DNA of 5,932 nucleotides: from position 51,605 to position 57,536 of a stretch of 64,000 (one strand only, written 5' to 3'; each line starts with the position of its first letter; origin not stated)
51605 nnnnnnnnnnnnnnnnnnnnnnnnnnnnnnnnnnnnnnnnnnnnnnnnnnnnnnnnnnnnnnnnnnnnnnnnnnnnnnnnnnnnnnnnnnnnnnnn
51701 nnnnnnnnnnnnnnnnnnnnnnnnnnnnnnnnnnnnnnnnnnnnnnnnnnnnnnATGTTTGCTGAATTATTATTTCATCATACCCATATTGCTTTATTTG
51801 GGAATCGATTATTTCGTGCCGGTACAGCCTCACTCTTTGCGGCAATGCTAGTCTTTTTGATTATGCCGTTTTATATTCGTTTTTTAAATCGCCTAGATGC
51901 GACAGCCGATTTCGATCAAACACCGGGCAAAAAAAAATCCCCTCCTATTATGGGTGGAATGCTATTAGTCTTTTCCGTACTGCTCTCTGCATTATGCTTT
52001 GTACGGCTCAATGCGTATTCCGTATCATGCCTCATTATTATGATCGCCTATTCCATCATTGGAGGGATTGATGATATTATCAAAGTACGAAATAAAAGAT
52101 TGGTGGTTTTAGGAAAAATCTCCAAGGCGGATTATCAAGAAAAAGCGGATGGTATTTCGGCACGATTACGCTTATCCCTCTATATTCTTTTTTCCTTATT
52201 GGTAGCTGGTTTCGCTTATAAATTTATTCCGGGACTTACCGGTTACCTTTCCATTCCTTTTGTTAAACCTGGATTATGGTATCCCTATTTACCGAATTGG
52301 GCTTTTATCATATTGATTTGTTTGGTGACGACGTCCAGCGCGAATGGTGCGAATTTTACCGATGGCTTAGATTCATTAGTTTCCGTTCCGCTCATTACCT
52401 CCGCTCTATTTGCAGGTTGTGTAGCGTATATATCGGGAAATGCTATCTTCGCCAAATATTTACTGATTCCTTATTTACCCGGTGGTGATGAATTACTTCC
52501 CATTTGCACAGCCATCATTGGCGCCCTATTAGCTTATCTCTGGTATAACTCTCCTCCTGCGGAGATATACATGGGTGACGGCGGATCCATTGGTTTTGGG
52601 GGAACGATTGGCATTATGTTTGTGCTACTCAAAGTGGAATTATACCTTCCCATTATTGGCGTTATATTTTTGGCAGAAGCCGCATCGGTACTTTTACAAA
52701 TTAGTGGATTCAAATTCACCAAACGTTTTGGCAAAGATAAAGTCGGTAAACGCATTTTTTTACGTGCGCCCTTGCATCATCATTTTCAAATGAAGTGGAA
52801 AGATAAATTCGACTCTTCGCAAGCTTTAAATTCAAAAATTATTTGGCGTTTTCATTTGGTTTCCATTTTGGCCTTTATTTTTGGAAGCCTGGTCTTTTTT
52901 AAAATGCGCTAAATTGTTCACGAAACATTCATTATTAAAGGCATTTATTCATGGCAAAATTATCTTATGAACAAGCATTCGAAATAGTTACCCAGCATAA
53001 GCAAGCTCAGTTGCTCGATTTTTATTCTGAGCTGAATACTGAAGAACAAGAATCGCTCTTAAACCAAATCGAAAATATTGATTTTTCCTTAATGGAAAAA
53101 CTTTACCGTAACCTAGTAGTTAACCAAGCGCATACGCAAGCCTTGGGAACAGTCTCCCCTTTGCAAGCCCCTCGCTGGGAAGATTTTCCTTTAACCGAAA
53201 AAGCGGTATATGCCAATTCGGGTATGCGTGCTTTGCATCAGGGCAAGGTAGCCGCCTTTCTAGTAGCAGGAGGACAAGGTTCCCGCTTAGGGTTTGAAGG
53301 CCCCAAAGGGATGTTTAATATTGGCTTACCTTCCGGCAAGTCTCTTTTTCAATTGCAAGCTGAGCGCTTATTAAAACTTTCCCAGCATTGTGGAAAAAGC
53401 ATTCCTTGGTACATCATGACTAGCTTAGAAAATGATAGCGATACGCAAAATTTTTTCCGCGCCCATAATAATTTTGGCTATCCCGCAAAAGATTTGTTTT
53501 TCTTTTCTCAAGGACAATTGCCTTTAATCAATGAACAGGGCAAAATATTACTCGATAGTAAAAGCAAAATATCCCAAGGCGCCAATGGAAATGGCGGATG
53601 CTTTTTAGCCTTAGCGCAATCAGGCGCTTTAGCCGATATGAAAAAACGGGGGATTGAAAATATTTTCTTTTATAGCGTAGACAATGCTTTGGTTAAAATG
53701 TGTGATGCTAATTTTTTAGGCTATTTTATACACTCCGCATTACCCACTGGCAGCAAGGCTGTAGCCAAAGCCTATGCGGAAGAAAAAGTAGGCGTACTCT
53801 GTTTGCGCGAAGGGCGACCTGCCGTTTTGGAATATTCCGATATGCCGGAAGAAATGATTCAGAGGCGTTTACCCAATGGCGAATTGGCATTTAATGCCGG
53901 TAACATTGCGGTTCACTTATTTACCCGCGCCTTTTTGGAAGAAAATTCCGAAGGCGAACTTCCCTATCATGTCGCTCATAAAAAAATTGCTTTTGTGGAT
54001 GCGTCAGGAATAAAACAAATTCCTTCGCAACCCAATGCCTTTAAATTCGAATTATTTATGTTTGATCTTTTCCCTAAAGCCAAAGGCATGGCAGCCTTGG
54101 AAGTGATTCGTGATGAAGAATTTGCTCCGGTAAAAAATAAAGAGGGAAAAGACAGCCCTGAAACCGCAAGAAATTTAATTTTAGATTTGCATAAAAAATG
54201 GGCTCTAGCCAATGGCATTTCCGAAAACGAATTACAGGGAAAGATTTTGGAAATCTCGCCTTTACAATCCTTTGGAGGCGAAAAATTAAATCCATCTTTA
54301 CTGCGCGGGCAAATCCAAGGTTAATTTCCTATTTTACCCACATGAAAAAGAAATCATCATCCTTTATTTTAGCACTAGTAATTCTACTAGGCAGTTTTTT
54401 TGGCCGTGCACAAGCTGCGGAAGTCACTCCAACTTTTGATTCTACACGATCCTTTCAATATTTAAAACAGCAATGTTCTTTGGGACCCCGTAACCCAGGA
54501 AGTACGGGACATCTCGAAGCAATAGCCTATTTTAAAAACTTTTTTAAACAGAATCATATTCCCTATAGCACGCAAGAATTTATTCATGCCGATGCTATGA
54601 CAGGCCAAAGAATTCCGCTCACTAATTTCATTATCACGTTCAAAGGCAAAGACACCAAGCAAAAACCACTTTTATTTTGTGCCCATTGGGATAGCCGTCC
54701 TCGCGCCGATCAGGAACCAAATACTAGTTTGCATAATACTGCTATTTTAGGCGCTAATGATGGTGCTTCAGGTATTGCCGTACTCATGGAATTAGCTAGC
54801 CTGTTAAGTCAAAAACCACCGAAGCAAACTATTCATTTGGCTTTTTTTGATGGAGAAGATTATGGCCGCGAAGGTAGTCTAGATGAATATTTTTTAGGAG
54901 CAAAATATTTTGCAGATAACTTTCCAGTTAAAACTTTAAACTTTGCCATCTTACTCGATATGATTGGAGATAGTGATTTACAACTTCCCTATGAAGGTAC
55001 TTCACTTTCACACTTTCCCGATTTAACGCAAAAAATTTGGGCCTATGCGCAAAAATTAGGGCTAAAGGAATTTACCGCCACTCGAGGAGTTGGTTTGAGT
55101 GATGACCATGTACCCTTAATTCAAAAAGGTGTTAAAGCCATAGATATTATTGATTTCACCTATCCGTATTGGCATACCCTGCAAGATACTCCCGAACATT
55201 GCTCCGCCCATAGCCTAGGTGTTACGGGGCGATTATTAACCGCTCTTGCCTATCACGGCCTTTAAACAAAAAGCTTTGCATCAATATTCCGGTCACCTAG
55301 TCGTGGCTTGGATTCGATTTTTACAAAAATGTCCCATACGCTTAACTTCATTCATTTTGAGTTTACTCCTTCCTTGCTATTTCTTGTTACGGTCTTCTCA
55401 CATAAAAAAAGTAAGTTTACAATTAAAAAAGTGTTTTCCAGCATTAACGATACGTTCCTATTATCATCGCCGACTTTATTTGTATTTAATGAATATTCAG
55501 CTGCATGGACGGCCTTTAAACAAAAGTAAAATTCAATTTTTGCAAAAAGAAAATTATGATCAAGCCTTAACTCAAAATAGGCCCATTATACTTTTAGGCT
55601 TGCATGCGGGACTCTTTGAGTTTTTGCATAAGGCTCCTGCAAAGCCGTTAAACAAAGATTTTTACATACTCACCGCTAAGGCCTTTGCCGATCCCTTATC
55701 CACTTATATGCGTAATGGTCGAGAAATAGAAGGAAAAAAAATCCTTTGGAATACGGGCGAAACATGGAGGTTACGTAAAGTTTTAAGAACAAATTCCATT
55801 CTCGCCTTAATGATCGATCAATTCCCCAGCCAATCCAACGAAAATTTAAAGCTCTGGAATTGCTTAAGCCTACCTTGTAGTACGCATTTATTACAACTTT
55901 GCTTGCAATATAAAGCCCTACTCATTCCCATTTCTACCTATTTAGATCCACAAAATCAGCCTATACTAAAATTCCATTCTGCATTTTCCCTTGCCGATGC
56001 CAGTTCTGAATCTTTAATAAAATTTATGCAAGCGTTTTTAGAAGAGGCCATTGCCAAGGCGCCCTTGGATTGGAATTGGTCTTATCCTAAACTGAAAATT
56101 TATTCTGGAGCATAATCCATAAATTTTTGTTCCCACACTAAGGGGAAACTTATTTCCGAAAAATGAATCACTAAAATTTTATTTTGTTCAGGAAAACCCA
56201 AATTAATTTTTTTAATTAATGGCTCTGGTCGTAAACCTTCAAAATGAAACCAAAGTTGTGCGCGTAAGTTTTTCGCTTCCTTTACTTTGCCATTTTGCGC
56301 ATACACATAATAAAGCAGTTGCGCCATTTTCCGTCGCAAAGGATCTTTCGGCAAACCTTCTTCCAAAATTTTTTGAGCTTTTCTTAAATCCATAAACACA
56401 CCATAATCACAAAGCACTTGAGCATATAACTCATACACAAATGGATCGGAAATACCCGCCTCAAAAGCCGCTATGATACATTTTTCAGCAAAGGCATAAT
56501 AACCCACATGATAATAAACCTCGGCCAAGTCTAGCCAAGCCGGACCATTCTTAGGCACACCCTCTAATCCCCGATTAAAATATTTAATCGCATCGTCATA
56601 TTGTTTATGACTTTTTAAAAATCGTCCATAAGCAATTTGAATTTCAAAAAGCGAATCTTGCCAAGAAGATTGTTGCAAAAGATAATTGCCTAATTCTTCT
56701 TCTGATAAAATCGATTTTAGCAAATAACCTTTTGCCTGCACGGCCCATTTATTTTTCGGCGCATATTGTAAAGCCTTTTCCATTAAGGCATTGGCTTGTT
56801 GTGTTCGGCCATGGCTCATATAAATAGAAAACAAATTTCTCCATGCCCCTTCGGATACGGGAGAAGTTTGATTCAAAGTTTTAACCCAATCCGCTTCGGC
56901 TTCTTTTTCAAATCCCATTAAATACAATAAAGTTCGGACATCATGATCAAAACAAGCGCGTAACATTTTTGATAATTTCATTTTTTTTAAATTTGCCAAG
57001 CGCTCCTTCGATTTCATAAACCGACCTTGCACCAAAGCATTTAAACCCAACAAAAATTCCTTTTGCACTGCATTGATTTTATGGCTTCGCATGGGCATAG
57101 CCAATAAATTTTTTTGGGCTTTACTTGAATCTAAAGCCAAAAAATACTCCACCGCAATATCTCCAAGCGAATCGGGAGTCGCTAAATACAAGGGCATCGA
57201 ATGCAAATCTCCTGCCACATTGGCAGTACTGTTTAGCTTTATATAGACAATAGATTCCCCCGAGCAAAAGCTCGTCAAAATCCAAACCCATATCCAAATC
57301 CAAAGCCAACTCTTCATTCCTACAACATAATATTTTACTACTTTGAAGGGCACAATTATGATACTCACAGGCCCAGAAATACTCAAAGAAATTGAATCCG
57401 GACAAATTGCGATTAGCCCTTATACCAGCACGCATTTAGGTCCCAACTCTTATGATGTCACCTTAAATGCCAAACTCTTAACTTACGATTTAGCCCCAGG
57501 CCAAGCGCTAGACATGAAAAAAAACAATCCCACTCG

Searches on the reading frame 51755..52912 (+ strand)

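Call 9: search_protein_families(library=pfam, proteins=[window:51755-52912:+], max_evalue=0.00001)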
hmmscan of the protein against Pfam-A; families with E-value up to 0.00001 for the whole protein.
window:51755-52912:+ (385 aa): 1 family
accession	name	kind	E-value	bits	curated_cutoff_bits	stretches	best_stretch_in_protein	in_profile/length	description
PF00953.26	Glycos_transf_4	-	3e-21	76.5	27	1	91-292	3-159/160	Glycosyl transferase family 4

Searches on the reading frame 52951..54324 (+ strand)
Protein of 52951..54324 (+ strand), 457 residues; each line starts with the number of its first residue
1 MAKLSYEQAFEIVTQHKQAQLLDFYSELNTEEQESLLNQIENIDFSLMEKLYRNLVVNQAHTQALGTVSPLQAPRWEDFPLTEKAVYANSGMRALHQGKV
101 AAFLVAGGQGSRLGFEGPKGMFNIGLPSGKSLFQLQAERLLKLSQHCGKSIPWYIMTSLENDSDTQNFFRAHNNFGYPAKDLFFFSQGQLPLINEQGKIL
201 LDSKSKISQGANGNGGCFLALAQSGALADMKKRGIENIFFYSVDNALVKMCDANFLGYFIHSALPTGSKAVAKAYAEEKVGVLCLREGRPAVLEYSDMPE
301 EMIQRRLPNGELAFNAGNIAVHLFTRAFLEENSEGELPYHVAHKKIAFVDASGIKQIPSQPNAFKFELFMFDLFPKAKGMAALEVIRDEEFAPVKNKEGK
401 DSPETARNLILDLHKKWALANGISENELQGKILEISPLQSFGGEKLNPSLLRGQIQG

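Call 9: search_protein_families(library=pfam, proteins=[window:52951-54324:+], max_evalue=0.00001)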
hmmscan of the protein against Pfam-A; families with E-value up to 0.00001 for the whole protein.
window:52951-54324:+ (457 aa): 1 family
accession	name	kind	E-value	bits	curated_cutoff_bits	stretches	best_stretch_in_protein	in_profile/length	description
PF01704.24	UDPGP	-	1.4e-44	152.9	22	1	96-422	50-354/413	UTP--glucose-1-phosphate uridylyltransferase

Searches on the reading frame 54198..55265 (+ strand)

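Call 9: search_protein_families(library=pfam, proteins=[window:54198-55265:+], max_evalue=0.00001)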
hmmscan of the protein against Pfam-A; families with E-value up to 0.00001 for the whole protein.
window:54198-55265:+ (355 aa): 1 family
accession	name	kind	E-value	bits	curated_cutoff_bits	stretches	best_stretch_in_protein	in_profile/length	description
PF04389.22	Peptidase_M28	-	1.9e-35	122.8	21.3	1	143-349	1-191/193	Peptidase family M28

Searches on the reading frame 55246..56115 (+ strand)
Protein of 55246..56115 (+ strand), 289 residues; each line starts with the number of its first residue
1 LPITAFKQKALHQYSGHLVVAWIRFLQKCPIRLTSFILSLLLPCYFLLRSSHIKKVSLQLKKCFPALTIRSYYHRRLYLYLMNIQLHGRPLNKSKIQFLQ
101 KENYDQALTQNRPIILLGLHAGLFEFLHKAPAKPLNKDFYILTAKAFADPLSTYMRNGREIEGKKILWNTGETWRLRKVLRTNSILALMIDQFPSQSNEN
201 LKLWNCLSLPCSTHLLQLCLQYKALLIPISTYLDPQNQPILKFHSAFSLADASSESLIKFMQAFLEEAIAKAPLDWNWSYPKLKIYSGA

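Call 10: search_protein_families(library=pfam, proteins=[window:55246-56115:+], max_evalue=0.00001)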
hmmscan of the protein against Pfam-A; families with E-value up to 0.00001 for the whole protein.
window:55246-56115:+ (289 aa): 1 family
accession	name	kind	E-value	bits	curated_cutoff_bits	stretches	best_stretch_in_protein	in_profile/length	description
PF03279.18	Lip_A_acyltrans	-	6.6e-11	42.4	22.3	1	93-284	102-294/295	Bacterial lipid A biosynthesis acyltransferase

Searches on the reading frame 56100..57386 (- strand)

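Call 10: search_protein_families(library=pfam, proteins=[window:56100-57386:-], max_evalue=0.00001)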
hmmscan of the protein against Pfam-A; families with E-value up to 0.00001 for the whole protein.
window:56100-57386:- (428 aa): 5 families
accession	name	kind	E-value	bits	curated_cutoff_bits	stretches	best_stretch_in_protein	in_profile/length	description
PF14559.12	TPR_19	-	5.7e-14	52.6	25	0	260-321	4-65/68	Tetratricopeptide repeat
PF13428.12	TPR_14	-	3.5e-12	46.1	23.5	1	248-289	2-43/44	Tetratricopeptide repeat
PF23914.1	TPR_CcmH_CycH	-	1.1e-08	35.5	42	0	274-373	43-142/158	Cytochrome c-type biogenesis protein H TPR domain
PF07719.23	TPR_2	-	2.8e-07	30.6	27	0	188-212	10-34/34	Tetratricopeptide repeat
PF13431.12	TPR_17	-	9.1e-06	26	24.4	0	269-295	1-27/34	Tetratricopeptide repeat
